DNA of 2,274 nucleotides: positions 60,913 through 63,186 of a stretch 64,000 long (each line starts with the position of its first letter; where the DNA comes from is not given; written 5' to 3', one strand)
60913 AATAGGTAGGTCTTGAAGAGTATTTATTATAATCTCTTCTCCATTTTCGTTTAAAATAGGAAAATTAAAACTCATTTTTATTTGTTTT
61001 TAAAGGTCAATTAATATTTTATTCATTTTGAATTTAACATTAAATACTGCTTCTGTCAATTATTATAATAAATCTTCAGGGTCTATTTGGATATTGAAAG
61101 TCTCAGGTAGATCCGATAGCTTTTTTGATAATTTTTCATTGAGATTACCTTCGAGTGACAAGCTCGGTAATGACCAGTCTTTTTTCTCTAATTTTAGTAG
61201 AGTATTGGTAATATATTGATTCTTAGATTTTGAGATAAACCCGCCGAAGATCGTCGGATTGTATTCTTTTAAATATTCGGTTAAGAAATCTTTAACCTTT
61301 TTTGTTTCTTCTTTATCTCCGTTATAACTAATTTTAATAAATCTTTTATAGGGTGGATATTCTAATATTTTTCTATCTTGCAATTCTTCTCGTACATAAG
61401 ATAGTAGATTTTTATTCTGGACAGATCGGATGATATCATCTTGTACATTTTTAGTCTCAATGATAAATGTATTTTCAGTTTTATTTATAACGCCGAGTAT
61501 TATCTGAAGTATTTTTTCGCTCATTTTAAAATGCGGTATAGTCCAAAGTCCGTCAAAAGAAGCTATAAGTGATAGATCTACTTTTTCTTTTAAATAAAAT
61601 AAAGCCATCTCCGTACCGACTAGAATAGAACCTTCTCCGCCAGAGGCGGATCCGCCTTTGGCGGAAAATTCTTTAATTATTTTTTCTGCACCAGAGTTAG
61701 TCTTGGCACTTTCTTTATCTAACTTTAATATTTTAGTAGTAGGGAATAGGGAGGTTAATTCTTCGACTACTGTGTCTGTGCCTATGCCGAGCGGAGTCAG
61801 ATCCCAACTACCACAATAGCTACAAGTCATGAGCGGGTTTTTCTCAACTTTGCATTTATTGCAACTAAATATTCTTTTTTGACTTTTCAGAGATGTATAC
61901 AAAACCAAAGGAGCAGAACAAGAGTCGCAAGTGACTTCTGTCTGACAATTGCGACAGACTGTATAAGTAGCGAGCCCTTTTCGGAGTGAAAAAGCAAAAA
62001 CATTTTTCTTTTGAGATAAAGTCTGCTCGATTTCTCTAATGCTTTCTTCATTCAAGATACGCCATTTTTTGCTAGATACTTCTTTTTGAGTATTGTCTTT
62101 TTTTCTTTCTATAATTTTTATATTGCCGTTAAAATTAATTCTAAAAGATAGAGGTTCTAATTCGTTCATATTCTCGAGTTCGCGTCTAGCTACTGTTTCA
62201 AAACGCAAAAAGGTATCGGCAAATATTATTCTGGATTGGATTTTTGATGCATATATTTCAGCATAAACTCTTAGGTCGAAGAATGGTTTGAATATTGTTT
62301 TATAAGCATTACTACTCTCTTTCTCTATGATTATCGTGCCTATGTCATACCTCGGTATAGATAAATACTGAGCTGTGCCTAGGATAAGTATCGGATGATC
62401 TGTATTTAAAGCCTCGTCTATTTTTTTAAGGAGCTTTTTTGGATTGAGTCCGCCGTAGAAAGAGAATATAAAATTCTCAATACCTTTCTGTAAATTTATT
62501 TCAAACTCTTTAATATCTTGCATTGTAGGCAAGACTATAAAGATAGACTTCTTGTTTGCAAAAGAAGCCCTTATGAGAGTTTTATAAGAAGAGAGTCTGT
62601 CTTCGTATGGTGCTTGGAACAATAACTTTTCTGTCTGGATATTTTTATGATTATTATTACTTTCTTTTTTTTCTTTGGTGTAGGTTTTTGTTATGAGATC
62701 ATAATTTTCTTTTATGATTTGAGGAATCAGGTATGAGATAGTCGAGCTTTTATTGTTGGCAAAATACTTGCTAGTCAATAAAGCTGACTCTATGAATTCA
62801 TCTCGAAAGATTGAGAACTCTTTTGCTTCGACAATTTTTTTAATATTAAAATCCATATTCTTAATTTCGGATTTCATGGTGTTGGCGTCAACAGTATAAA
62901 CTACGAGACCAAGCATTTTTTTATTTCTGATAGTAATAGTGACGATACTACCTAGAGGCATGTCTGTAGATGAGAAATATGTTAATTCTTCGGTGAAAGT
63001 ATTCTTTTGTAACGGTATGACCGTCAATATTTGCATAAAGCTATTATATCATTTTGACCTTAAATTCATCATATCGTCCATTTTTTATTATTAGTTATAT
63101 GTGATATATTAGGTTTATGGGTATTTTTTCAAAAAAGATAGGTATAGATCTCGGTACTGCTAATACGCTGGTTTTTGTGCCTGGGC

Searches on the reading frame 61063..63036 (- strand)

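Call 29: search_protein_families(library=pfam, proteins=[window:61063-63036:-], max_evalue=0.0001)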
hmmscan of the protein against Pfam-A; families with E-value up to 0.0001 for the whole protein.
window:61063-63036:- (657 aa): 0 families

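Call 68: search_protein_families(library=pfam, proteins=[window:61063-63036:-], max_evalue=0.01)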
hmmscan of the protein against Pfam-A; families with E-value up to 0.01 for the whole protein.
window:61063-63036:- (657 aa): 2 families
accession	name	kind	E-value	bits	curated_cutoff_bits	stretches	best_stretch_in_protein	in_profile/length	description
PF25165.1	DUF7828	-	0.0055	16.8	25.7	0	363-408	23-68/87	Domain of unknown function (DUF7828)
PF17764.6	PriA_3primeBD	-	0.0066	16.7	22.7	0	16-105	10-96/96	3'DNA-binding domain (3'BD)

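Call 76: search_protein_families(library=padloc, proteins=[window:61063-63036:-], max_evalue=0.001)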
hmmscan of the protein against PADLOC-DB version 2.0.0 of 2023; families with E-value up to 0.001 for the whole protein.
window:61063-63036:- (657 aa): 0 families
